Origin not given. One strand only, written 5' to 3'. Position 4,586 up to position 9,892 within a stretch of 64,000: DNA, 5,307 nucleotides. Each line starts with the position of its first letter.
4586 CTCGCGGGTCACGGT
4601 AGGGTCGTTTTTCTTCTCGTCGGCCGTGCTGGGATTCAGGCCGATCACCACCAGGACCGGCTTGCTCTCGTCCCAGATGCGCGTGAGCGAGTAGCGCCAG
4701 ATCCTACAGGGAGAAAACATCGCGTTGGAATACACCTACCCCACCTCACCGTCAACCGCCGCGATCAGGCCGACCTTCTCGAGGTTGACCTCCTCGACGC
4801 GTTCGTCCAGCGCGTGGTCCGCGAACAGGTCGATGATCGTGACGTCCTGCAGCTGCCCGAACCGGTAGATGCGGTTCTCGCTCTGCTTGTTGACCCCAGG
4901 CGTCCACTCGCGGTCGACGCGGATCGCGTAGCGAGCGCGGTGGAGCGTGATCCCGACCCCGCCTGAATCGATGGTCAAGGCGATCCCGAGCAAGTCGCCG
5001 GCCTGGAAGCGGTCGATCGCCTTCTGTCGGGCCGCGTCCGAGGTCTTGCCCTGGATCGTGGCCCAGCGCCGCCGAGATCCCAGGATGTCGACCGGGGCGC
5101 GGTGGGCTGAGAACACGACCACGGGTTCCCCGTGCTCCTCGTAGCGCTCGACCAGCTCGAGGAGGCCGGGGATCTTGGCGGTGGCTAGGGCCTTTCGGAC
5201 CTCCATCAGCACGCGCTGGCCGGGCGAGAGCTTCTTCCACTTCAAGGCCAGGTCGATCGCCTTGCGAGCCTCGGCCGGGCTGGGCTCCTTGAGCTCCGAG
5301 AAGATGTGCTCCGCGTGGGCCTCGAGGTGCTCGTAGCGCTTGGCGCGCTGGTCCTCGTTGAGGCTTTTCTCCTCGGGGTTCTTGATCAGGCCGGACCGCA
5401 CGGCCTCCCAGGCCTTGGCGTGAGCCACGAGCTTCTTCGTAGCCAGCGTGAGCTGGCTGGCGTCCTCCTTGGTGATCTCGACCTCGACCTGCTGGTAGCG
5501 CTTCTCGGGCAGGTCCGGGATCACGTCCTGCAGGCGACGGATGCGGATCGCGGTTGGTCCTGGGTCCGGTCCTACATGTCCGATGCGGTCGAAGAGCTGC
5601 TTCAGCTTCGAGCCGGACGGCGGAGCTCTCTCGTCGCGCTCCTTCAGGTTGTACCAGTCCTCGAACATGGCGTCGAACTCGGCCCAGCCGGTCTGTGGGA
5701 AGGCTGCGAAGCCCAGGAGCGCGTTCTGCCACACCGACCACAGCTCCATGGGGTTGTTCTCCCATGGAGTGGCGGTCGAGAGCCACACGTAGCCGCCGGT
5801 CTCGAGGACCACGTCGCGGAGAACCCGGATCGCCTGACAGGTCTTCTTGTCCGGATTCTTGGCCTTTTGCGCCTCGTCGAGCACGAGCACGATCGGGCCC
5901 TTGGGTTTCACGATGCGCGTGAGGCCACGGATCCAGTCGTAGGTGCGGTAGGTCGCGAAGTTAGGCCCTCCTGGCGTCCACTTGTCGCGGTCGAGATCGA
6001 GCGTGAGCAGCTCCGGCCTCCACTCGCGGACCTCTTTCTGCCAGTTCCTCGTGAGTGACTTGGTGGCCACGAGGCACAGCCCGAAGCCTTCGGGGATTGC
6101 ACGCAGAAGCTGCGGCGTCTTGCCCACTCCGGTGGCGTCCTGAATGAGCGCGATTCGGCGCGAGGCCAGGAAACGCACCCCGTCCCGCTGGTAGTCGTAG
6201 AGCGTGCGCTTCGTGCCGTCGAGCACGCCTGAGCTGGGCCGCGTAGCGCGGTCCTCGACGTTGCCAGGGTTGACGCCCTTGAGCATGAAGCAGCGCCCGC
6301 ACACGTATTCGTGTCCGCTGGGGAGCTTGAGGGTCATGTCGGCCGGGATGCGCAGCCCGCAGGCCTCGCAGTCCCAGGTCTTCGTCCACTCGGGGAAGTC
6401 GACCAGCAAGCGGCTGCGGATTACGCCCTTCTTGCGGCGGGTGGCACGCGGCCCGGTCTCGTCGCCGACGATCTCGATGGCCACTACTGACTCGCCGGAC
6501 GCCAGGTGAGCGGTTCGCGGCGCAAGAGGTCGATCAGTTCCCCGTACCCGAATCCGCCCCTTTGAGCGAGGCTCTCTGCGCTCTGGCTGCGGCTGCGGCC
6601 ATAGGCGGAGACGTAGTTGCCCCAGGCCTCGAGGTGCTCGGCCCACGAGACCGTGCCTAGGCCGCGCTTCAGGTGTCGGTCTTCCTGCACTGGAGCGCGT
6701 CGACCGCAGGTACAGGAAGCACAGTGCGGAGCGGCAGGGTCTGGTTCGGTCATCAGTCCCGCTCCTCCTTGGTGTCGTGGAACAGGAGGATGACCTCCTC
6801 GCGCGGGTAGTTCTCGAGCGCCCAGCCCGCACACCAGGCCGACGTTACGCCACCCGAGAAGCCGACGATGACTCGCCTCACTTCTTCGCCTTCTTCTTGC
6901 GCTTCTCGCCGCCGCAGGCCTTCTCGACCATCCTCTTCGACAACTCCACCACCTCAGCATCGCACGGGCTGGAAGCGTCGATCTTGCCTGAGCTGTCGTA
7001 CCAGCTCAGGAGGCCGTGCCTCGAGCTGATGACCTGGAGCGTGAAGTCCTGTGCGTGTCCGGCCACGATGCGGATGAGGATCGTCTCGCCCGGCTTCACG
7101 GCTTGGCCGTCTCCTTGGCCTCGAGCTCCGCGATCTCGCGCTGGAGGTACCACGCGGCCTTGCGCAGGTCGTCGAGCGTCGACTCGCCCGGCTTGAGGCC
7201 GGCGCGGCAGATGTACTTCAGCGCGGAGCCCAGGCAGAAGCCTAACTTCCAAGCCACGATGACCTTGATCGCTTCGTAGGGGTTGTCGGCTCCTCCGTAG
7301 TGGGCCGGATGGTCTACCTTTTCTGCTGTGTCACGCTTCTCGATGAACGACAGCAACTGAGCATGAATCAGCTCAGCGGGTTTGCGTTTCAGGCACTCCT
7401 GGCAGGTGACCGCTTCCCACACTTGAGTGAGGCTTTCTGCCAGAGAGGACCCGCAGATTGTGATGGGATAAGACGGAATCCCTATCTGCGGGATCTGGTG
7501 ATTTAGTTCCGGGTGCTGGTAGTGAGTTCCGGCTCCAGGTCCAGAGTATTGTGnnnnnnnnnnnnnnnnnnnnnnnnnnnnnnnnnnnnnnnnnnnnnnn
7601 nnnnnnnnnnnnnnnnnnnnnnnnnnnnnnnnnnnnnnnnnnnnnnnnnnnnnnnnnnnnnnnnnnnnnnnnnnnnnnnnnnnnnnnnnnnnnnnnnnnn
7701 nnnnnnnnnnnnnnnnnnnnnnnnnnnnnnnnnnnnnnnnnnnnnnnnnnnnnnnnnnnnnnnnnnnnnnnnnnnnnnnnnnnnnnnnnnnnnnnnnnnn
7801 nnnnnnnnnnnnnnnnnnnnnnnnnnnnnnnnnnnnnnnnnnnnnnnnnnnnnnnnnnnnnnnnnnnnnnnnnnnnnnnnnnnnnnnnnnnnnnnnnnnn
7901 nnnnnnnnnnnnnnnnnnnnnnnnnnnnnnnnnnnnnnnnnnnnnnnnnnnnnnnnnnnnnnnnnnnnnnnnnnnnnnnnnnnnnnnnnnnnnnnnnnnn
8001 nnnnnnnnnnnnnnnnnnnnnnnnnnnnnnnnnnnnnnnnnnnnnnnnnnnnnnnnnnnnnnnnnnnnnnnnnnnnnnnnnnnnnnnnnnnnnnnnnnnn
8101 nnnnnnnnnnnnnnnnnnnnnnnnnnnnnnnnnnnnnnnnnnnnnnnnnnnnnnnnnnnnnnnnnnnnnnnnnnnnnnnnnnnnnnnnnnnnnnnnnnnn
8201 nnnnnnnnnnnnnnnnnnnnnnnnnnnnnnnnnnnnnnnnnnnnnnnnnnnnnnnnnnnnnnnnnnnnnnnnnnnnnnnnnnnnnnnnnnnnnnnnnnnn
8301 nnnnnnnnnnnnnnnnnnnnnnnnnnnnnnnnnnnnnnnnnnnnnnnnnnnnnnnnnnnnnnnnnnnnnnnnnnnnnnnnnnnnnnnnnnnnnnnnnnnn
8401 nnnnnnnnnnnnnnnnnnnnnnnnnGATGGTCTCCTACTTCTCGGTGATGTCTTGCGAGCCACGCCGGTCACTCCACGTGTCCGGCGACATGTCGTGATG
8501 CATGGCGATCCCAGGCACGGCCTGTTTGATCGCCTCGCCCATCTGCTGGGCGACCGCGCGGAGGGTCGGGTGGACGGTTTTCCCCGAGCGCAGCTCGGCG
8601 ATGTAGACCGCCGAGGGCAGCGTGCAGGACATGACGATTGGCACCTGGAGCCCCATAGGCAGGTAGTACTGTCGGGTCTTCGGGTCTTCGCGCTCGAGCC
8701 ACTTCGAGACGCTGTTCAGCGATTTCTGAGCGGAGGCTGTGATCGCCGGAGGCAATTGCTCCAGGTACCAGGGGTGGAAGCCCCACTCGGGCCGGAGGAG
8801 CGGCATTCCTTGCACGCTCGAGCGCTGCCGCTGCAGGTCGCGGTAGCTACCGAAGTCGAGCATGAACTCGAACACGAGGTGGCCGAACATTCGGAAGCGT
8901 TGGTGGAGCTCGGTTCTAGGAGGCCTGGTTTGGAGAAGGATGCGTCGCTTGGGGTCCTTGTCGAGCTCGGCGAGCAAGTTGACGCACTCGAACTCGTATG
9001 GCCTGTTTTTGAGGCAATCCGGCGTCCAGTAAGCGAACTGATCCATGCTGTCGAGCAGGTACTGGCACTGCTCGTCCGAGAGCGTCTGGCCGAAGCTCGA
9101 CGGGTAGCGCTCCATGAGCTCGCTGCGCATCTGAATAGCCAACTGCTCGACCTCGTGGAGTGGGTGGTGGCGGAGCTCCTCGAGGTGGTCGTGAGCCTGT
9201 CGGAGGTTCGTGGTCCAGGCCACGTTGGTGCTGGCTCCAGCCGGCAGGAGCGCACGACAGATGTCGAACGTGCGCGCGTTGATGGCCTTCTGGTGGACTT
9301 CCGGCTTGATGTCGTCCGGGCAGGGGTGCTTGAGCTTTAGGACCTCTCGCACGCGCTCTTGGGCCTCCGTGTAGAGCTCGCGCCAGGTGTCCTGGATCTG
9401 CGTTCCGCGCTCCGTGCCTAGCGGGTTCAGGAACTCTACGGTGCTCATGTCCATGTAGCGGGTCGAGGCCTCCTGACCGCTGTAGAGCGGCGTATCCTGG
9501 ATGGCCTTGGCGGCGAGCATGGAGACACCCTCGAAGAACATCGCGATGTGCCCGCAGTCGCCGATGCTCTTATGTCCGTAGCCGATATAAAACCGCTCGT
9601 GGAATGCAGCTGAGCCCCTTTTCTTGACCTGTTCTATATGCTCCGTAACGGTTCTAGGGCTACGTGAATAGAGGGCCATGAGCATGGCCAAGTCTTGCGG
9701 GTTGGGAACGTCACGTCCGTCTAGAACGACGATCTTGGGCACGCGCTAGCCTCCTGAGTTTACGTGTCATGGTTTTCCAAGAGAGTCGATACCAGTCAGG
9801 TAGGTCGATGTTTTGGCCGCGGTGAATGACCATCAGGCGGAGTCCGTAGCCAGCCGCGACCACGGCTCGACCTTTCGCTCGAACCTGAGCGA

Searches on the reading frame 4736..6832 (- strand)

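Call 9: search_protein_families(library=pfam, proteins=[window:4736-6832:-], max_evalue=0.01)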
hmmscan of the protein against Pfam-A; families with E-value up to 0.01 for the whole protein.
window:4736-6832:- (698 aa): 2 families
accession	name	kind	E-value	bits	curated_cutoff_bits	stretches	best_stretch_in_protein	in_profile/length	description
PF00271.37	Helicase_C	-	5.8e-11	43.1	23.5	1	557-659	6-110/110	Helicase conserved C-terminal domain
PF00176.29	SNF2-rel_dom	-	2.2e-10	40.6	24.9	1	214-462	1-250/290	SNF2-related domain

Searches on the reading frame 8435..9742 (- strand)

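Call 9: search_protein_families(library=pfam, proteins=[window:8435-9742:-], max_evalue=0.01)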
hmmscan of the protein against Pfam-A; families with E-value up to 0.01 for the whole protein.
window:8435-9742:- (435 aa): 1 family
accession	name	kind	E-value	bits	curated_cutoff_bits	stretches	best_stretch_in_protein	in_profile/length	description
PF02511.20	Thy1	-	3e-25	89.6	24.8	2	13-214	7-190/191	Thymidylate synthase complementing protein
